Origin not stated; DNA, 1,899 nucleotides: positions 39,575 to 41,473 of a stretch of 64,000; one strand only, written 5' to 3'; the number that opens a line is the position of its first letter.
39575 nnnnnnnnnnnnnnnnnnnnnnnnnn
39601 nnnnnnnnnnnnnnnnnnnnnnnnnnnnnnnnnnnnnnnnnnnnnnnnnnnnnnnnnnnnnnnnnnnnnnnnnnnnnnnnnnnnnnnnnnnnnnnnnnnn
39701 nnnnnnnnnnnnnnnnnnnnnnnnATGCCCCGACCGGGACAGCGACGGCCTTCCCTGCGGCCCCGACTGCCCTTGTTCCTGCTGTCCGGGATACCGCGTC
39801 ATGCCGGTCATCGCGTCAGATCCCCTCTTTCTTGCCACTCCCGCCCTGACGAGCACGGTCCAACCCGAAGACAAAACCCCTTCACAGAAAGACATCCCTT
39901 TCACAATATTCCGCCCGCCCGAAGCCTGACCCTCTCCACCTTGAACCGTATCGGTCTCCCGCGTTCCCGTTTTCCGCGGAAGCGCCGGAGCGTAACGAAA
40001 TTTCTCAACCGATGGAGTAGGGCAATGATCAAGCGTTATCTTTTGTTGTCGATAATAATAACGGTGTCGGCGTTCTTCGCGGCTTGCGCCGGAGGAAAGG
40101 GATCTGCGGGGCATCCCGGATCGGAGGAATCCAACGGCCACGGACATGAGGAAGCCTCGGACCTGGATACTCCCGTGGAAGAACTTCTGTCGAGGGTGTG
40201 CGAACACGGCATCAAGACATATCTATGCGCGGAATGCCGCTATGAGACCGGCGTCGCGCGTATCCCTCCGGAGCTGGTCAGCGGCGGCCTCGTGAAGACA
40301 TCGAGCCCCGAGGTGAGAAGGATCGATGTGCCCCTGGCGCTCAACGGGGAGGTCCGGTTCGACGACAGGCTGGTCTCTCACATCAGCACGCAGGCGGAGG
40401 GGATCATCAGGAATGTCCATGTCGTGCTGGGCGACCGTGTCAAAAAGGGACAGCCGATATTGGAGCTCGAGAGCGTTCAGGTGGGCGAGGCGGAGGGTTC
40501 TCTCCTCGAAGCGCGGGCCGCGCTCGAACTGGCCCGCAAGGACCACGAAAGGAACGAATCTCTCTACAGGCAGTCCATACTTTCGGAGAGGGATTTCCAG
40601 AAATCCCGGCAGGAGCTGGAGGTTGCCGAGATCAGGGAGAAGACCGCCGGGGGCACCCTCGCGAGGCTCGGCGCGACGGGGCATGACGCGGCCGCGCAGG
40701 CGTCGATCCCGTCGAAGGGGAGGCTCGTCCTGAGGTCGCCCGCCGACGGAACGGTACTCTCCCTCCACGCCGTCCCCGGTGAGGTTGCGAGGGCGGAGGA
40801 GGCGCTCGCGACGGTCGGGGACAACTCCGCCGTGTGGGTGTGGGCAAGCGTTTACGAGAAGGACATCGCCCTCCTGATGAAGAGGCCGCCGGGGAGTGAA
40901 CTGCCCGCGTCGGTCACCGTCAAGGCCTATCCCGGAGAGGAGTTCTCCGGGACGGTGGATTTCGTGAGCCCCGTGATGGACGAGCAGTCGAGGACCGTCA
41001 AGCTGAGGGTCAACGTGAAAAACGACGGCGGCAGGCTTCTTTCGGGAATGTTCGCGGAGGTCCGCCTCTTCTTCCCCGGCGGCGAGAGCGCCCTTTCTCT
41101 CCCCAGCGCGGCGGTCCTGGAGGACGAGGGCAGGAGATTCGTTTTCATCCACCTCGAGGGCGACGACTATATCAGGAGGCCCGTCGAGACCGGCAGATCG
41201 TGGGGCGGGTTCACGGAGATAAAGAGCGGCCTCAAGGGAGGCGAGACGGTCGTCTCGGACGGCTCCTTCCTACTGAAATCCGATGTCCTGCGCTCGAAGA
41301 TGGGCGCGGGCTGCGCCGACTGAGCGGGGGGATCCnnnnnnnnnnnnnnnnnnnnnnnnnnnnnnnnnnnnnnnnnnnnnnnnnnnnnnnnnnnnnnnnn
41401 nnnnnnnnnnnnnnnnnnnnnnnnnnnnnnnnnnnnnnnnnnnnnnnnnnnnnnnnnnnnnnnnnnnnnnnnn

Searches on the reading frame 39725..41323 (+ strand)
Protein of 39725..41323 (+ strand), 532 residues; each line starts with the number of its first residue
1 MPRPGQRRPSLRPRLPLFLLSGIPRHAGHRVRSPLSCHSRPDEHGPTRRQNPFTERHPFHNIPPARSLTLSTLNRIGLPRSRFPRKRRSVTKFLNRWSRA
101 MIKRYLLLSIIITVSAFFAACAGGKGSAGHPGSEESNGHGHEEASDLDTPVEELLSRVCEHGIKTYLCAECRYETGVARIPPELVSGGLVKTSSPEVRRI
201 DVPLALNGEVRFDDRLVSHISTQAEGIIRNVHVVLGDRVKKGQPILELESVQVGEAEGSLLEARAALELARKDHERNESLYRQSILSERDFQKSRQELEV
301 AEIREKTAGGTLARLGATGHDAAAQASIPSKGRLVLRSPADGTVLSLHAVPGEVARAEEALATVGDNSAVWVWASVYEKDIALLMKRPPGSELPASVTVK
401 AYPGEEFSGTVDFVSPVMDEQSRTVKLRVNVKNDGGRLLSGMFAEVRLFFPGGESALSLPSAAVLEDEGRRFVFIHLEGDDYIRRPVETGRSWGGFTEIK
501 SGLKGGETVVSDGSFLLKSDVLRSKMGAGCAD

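Call 31: search_protein_families(library=pfam, proteins=[window:39725-41323:+], max_evalue=0.01)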
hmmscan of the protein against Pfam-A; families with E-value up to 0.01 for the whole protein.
window:39725-41323:+ (532 aa): 4 families
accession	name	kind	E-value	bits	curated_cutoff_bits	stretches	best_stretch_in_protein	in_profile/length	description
PF16576.10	HlyD_D23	-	1.1e-43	149.5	30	1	203-444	5-214/214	Barrel-sandwich domain of CusB or HlyD membrane-fusion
PF13437.12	HlyD_3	-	2e-20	73.9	22.2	1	335-440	1-105/106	HlyD family secretion protein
PF13533.13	Biotin_lipoyl_2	-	8.2e-06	26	29.8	1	220-249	3-32/32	Biotin-lipoyl like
PF00364.28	Biotin_lipoyl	-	0.00041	20.5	22.1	0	224-249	13-37/73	Biotin-requiring enzyme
